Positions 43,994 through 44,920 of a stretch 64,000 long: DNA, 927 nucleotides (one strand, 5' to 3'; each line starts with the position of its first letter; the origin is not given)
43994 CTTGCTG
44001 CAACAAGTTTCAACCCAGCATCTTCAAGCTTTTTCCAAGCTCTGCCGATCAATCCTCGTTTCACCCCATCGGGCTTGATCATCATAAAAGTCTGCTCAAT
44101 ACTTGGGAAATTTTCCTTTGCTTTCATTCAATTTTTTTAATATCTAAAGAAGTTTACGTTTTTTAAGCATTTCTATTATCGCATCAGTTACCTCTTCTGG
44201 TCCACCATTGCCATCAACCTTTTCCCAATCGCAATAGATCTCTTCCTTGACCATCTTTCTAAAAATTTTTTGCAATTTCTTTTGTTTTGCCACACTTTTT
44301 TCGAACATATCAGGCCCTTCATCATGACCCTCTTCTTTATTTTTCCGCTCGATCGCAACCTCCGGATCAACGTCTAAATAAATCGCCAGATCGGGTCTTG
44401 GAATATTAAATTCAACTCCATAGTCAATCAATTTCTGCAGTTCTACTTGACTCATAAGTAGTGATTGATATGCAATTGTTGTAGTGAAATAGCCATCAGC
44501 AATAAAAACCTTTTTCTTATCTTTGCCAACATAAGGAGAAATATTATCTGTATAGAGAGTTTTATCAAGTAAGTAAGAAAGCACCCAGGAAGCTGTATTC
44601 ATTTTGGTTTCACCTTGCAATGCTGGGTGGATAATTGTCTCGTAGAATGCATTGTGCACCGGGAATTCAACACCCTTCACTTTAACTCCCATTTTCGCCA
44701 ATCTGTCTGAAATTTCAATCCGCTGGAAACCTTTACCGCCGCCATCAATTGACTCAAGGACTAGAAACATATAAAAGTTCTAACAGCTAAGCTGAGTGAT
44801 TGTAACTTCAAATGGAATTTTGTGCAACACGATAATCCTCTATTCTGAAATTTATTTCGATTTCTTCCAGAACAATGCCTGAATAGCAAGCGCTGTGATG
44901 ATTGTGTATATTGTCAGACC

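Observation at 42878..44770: Tandem duplicated extended NDK paralogs next to a thymidylate-kinase-like gene with a degenerate P-loop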

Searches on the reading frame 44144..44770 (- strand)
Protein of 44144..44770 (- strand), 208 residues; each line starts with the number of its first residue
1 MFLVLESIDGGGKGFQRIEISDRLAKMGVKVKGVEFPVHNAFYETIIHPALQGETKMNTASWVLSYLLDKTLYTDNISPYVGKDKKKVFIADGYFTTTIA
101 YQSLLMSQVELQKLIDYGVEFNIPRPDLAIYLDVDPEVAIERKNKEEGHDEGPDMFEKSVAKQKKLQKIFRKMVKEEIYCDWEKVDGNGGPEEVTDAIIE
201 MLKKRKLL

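Call 3: search_protein_families(library=pfam, proteins=[window:44144-44770:-], max_evalue=0.01)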
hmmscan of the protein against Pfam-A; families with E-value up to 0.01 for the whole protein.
window:44144-44770:- (208 aa): 1 family
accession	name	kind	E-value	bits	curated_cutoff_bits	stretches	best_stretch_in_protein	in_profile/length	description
PF02223.23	Thymidylate_kin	-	3e-15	56.8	27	1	6-197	2-184/185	Thymidylate kinase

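Call 4: search_protein_families(library=ncbifam, proteins=[window:44144-44770:-], max_evalue=0.01)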
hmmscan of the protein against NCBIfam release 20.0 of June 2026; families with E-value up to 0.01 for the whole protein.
window:44144-44770:- (208 aa): 2 families
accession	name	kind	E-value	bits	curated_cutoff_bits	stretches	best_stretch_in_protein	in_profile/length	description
NF005923.0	PRK07933.1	equivalog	3.6e-18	65.7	193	1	1-202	1-211/213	dTMP kinase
TIGR00041.1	DTMP_kinase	equivalog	3.6e-15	56.2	83.25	1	1-198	5-196/196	dTMP kinase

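Call 6: search_solved_structures(query=window:44144-44770:-, max_evalue=0.01, show_alignments=3)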
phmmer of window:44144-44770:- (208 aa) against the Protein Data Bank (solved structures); distinct sequences matched with E-value up to 0.01: 17.
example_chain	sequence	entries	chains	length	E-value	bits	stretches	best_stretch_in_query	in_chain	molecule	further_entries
3hjn_A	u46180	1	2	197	1.5e-07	34.9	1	1-146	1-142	Thymidylate kinase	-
2yof_A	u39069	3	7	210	7.1e-07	32.7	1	2-204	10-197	THYMIDYLATE KINASE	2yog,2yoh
2wwf_A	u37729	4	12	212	7.3e-07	32.6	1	2-204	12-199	THYMIDILATE KINASE, PUTATIVE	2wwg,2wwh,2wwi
5xb5_A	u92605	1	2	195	2.3e-06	31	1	1-201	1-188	Thymidylate kinase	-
2pbr_A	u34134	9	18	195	4.3e-06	30.1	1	1-201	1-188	Thymidylate kinase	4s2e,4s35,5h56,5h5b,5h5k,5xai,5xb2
5xbh_A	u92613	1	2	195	4.8e-06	30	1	1-201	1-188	Thymidylate kinase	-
2plr_A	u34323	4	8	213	2.5e-05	27.6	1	3-195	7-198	Probable thymidylate kinase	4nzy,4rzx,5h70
1e9f_A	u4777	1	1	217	0.00045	23.5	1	2-197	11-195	THYMIDYLATE KINASE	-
1e9c_A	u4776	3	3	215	0.0021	21.3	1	2-197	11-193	THYMIDYLATE KINASE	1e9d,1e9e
2v54_A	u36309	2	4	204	0.0044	20.3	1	3-186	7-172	THYMIDYLATE KINASE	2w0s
1nmy_A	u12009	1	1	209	0.0054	20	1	2-197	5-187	similar to THYMIDYLATE KINASE (DTMP KINASE)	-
4unp_A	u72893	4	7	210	0.0056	20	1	1-176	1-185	THYMIDYLATE KINASE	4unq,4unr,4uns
8j5g_A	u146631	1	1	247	0.0057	19.9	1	103-184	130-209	Deoxyadenosine/deoxycytidine kinase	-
1g3u_A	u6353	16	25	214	0.0059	19.9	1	1-176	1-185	THYMIDYLATE KINASE | THYMIDYLATE KINASE TMK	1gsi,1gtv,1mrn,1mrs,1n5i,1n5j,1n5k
1e2d_A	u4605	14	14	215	0.0059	19.9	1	2-196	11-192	THYMIDYLATE KINASE | similar to THYMIDYLATE KINASE (DTMP KINASE) | Similar to deoxythymidylate kinase (thymidylate kinase)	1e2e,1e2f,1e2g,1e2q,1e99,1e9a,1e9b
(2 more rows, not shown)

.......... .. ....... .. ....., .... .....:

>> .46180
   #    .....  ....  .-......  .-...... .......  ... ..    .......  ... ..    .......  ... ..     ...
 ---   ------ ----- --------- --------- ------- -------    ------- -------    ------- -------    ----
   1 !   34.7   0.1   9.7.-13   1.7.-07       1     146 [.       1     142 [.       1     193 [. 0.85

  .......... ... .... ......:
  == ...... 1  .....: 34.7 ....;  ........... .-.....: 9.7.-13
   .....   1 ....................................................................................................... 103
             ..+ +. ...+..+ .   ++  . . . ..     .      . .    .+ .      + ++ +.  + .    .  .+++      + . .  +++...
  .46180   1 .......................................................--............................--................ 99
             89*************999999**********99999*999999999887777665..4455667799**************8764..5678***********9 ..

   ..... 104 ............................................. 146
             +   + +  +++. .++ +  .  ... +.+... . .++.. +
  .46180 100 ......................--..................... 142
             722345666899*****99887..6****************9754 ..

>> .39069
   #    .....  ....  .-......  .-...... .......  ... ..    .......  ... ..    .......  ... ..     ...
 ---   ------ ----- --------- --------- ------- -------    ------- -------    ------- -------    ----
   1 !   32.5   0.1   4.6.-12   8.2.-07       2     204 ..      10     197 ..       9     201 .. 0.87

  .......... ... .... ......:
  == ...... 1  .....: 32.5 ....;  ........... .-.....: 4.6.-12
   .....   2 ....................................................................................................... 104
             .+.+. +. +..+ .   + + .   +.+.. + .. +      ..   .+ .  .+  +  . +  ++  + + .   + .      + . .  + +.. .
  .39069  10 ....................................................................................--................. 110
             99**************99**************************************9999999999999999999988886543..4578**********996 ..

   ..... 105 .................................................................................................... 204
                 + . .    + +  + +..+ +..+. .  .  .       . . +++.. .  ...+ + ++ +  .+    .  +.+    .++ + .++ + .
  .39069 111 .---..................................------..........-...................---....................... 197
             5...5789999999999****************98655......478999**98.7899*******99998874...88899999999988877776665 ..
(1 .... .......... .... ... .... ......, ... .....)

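Call 8: find_homologous_proteins(query=window:44144-44770:-, max_evalue=0.001)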
Query window:44144-44770:- (208 aa): 94 proteins with E <= 0.001 among 187 candidates.
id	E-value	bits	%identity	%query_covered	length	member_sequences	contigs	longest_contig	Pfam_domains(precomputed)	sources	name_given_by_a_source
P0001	1.4e-133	461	100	100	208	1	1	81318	PF02223.24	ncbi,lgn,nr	ncbi:hypothetical protein JW978_02665 [Candidatus Dojkabacteria bacterium]|nr:hypothetical protein [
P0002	2.9e-119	414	87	100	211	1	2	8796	PF02223.24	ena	-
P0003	3.5e-119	414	87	100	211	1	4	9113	PF02223.24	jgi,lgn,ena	-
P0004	2.4e-111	389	81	100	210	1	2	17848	PF02223.24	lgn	-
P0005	1.8e-106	373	79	100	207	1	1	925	PF02223.24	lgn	-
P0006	1.8e-105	369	80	100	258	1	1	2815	PF02223.24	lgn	-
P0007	6.3e-105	368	78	99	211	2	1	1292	PF02223.24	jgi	jgi:thymidylate kinase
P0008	2.0e-104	366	79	99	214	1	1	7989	PF02223.24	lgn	-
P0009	2.3e-104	366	78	100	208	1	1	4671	PF02223.24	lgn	-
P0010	4.2e-104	365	80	99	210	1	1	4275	PF02223.24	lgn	-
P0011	1.5e-102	360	77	99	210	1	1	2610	PF02223.24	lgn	-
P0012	2.2e-100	353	75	100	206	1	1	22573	PF02223.24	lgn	-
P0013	3.1e-100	352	74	99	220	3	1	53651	PF02223.24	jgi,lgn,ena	-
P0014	3.4e-100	352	75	100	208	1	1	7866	PF02223.24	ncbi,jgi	-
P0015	3.1e-99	349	76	100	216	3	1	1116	PF02223.24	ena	-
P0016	3.2e-97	342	71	100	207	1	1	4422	PF02223.24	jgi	-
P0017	8.2e-93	328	69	100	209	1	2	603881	PF02223.24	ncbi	-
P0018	3.1e-92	326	69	100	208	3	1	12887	PF02223.24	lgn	-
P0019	3.4e-92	326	69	100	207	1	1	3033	PF02223.24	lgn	-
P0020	1.8e-91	324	71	100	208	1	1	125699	PF02223.24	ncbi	-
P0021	5.8e-91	322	69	100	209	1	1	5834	PF02223.24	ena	-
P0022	7.4e-91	322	68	100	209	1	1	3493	PF02223.24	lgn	-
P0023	9.7e-90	318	70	100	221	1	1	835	PF02223.24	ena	-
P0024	3.2e-89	316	68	100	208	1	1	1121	PF02223.24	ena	-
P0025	4.6e-87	309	67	100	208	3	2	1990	PF02223.24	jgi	jgi:thymidylate kinase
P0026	1.3e-86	308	68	100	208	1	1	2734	PF02223.24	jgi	jgi:thymidylate kinase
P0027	1.4e-86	308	67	100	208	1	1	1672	PF02223.24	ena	-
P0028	3.6e-86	306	67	100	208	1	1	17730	PF02223.24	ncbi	-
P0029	1.6e-85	304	67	100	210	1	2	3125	PF02223.24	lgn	-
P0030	1.7e-85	304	68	97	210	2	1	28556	PF02223.24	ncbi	ncbi:MAG: dTMP kinase [Candidatus Dojkabacteria bacterium]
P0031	2.4e-85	304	66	100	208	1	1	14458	PF02223.24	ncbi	ncbi:MAG: dTMP kinase [Candidatus Dojkabacteria bacterium]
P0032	8.8e-85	302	65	100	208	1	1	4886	PF02223.24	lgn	-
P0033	8.9e-85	302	67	98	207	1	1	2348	PF02223.24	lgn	-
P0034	7.1e-84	299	64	100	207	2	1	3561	PF02223.24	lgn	-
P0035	1.2e-83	298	65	100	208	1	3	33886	PF02223.24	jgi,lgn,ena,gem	-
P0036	3.6e-83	297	67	100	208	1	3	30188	PF02223.24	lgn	-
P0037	1.0e-82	295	64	100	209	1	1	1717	PF02223.24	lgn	-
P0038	2.5e-82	294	66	100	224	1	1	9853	PF02223.24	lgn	-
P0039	5.2e-82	293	62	100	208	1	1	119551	PF02223.24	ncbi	-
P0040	8.9e-82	292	63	100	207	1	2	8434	PF02223.24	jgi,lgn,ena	jgi:thymidylate kinase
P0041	1.2e-81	292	64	100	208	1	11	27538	PF02223.24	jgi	jgi:thymidylate kinase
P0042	2.3e-81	291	64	100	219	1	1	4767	PF02223.24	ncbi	-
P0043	1.0e-80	289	63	100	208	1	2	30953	PF02223.24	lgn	-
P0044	1.8e-80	288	65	100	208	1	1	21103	PF02223.24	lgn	-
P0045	6.3e-80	286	63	100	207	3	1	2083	PF02223.24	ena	-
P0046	8.2e-80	286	62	99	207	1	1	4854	PF02223.24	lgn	-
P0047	8.9e-80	285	63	100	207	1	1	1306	PF02223.24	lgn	-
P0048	1.1e-79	285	64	98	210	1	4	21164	PF02223.24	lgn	-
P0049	1.4e-79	285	64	100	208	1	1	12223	PF02223.24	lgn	-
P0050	1.8e-79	284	64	100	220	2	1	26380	PF02223.24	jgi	jgi:thymidylate kinase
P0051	9.8e-79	282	62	98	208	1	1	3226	PF02223.24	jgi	-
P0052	1.9e-78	281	64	99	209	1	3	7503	PF02223.24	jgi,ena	-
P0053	9.1e-78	279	60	100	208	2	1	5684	PF02223.24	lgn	-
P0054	9.5e-78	279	64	90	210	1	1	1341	PF02223.24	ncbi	-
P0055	1.6e-77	278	62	99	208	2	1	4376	PF02223.24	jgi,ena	-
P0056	5.0e-77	276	61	100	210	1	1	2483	PF02223.24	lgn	-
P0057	2.1e-76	274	60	99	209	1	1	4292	PF02223.24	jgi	-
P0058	5.0e-76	273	62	99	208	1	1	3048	PF02223.24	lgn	-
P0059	6.4e-76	273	60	99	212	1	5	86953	PF02223.24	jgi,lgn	-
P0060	6.9e-76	273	62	100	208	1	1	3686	PF02223.24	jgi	jgi:thymidylate kinase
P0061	1.7e-75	272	60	99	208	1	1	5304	PF02223.24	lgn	-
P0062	1.1e-74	269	60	100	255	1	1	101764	PF02223.24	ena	-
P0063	6.9e-74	266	62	100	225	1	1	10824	PF02223.24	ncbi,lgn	ncbi:MAG: hypothetical protein ABIM99_01600 [Candidatus Dojkabacteria bacterium]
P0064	1.8e-73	265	60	98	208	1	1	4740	PF02223.24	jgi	-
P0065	5.2e-73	263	60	100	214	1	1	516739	PF02223.24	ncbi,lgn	ncbi:MAG: hypothetical protein ABI721_02425 [Candidatus Dojkabacteria bacterium]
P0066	7.4e-73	263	57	98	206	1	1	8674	PF02223.24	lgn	-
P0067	1.9e-72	262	60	98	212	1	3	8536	PF02223.24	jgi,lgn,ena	-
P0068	1.2e-70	256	55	100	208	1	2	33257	PF02223.24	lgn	-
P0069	3.5e-70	254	61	98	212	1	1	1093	PF02223.24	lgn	-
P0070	6.4e-70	253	58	100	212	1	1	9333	PF02223.24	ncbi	ncbi:MAG: dTMP kinase [Candidatus Dojkabacteria bacterium]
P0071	1.0e-69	253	59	98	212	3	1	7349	PF02223.24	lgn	-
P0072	3.6e-69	251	58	100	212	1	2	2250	PF02223.24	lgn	-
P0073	1.1e-67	246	55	99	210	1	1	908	PF02223.24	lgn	-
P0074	1.9e-67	245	55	100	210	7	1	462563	PF02223.24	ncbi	-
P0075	1.7e-66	242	55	99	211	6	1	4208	PF02223.24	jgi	jgi:dTMP kinase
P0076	2.5e-66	242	63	86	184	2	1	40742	PF02223.24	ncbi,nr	ncbi:MAG: hypothetical protein Q9M91_08185 [Candidatus Dojkabacteria bacterium]|nr:hypothetical prot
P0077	2.0e-65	239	56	98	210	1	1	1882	PF02223.24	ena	-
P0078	3.8e-65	238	53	99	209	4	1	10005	PF02223.24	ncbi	-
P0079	3.5e-64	235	52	100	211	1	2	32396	PF02223.24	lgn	-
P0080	3.0e-63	232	70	73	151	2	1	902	PF02223.24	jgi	jgi:thymidylate kinase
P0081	1.7e-62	229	54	100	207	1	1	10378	PF02223.24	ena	-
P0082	1.3e-59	220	49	100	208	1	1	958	PF02223.24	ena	-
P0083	1.2e-56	210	50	98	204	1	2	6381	PF02223.24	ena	-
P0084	1.9e-54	203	48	100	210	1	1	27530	PF02223.24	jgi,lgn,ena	-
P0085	4.4e-54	202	49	100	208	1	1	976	PF02223.24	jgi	jgi:thymidylate kinase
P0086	1.5e-53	200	46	100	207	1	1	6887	PF02223.24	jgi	-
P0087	1.5e-53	200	56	81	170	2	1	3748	PF02223.24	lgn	-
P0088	4.0e-53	198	48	100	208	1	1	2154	PF02223.24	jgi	-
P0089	1.2e-52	197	45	100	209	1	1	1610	PF02223.24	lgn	-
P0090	7.3e-51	191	47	100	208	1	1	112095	PF02223.24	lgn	-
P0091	2.6e-48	183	44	100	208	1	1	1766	PF02223.24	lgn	-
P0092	6.3e-48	181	43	100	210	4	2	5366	PF02223.24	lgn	-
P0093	2.5e-45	173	42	100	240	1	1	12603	PF02223.24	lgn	-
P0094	4.0e-43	166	41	100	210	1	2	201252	PF02223.24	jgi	jgi:dTMP kinase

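Call 14: find_related_loci(query=A1, collection=genome_contigs, flank=10000)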
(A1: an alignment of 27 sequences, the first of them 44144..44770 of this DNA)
Query A1 (208 aa) in genome_contigs; peptide patterns used: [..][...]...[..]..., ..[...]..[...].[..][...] (x = any residue, [..] = any of these).
441 stretches matched a pattern; 222 encode a relative of the query (tblastn E <= 1e-3); the best 80 are kept; 80 distinct loci.
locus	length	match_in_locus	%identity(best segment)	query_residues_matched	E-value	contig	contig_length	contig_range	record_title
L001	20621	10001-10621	71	1-208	9e-99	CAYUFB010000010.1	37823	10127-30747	MAG TPA_asm: uncultured Candidatus Saccharibacteria bacterium isolate SRP167436_co1_363 genome assembly, contig: NODE_14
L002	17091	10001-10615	69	1-207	1e-97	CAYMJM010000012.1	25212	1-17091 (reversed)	MAG TPA_asm: uncultured Candidatus Saccharibacteria bacterium isolate binchicken_co173_429 genome assembly, contig: NODE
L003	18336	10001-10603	68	1-202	9e-92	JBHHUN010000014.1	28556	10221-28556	MAG: Candidatus Dojkabacteria bacterium isolate S.5.sp3_bin.15 NODE_358_length_28556_cov_7.410231, whole genome shotgun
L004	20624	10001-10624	62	1-208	7e-88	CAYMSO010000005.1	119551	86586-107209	MAG TPA_asm: uncultured Candidatus Saccharibacteria bacterium isolate binchicken_co130_46 genome assembly, contig: NODE_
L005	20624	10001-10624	61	1-208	1e-83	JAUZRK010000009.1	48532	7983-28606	MAG: Candidatus Dojkabacteria bacterium isolate GS19_ROV17_BS05-AMOR20_M0215 AMOR20_M0215_contig9, whole genome shotgun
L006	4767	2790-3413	64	1-208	1e-81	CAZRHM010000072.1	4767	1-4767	MAG TPA_asm: uncultured Candidatus Saccharibacteria bacterium isolate SRP268622_co1_210 genome assembly, contig: NODE_45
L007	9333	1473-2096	58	1-208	1e-76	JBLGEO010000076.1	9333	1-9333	MAG: Candidatus Dojkabacteria bacterium isolate cluster3_bin.91 cluster3_bin.91_NODE_34713, whole genome shotgun sequenc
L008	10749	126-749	62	1-208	9e-74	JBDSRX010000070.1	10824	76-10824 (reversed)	MAG: Candidatus Dojkabacteria bacterium isolate cluster1_bin.520 k127_11119716, whole genome shotgun sequence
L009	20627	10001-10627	55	1-208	7e-74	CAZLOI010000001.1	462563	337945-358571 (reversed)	MAG TPA_asm: uncultured Candidatus Saccharibacteria bacterium isolate binchicken_co179_42 genome assembly, contig: NODE_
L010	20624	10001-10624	60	1-208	6e-73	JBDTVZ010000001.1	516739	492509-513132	MAG: Candidatus Dojkabacteria bacterium isolate cluster3_bin.8 NODE_4_length_516739_cov_11.585602, whole genome shotgun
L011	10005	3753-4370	53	1-205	3e-71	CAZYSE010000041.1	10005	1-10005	MAG TPA_asm: uncultured Candidatus Saccharibacteria bacterium isolate SRP286056_co1_293 genome assembly, contig: NODE_87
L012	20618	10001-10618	52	1-205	1e-68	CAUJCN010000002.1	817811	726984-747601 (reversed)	MAG: Patescibacteria group bacterium isolate KLAP211 genome assembly, contig: KLAP211_272759, whole genome shotgun seque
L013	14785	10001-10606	46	1-202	2e-59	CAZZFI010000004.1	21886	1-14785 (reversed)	MAG TPA_asm: uncultured Candidatus Saccharibacteria bacterium isolate SRP193661_co1_149 genome assembly, contig: NODE_24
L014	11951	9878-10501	44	1-208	2e-57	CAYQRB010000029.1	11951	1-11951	MAG TPA_asm: uncultured Candidatus Saccharibacteria bacterium isolate SRP329715_co1_408 genome assembly, contig: NODE_81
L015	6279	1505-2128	44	1-208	2e-56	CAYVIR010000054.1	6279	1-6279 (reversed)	MAG TPA_asm: uncultured Candidatus Saccharibacteria bacterium isolate SRP286056_co2_143 genome assembly, contig: NODE_21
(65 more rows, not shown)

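Call 17: predict_structure(alignment_id=A1)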
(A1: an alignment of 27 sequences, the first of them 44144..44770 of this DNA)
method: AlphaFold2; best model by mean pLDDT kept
length: 208 residues; sequences in the alignment: 27
mean_pLDDT: 92.6   pTM: 0.89
mean pLDDT of the five models: 92.6, 91.8, 91.2, 90.9, 90.9
residues with pLDDT >= 90: 165; 70-90: 37; 50-70: 6; < 50: 0
segments of 3 or more residues with pLDDT < 50: none
pLDDT, mean of each block of 10 residues (from residue 1): 96 96 96 92 90 90 92 95 90 97 94 97 97 95 72 76 96 98 97 97 92
secondary structure, 60 per line:
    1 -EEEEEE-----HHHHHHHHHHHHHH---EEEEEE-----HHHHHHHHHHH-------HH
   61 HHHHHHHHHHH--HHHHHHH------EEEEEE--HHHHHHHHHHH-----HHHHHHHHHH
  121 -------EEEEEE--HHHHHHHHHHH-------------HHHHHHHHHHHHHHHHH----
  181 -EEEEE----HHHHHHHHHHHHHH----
elements in order: E2-7 H13-26 E30-35 H41-51 H59-71 H74-80 E87-92 H95-105 H111-120 E128-133 H136-146 H160-176 E182-186 H191-204

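Call 20: search_protein_representatives(alignment_id=A1)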
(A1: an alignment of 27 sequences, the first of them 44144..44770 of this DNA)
Query: 27 sequences, 208 profile positions. Proteins with E-value up to 0.001 (for the whole library): 11450; up to 1e-10: 1531; up to 1e-30: 31. The best 150 are listed.
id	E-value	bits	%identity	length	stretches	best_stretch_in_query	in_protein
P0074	1.3e-91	322.6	-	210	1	1-206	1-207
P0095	5.5e-73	261.7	-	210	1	1-207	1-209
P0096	2.8e-69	249.6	-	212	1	1-205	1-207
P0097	3.2e-69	249.4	-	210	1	1-203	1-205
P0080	2.7e-63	230.1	-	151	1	58-207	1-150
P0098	2.7e-62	226.8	-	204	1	1-202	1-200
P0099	6.6e-54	199.4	-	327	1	48-208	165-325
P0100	1.7e-52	194.8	-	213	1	1-204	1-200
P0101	1.5e-48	181.9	-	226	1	1-202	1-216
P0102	5.7e-45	170.2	-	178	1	63-203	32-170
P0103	1.7e-42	162.1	-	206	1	2-204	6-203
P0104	9.6e-40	153.1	-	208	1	2-205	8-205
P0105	1.6e-39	152.4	-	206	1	1-205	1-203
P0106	9.3e-38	146.6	-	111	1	1-110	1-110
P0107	1.1e-37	146.3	-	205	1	1-204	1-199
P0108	2.8e-37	145.1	-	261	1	2-202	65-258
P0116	1.6e-31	126.3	-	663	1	3-206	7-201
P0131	6.3e-28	114.5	-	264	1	2-203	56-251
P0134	8.1e-28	114.2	-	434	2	2-202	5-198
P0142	2.4e-26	109.3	-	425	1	2-205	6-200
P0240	4.6e-18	82.3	-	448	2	1-203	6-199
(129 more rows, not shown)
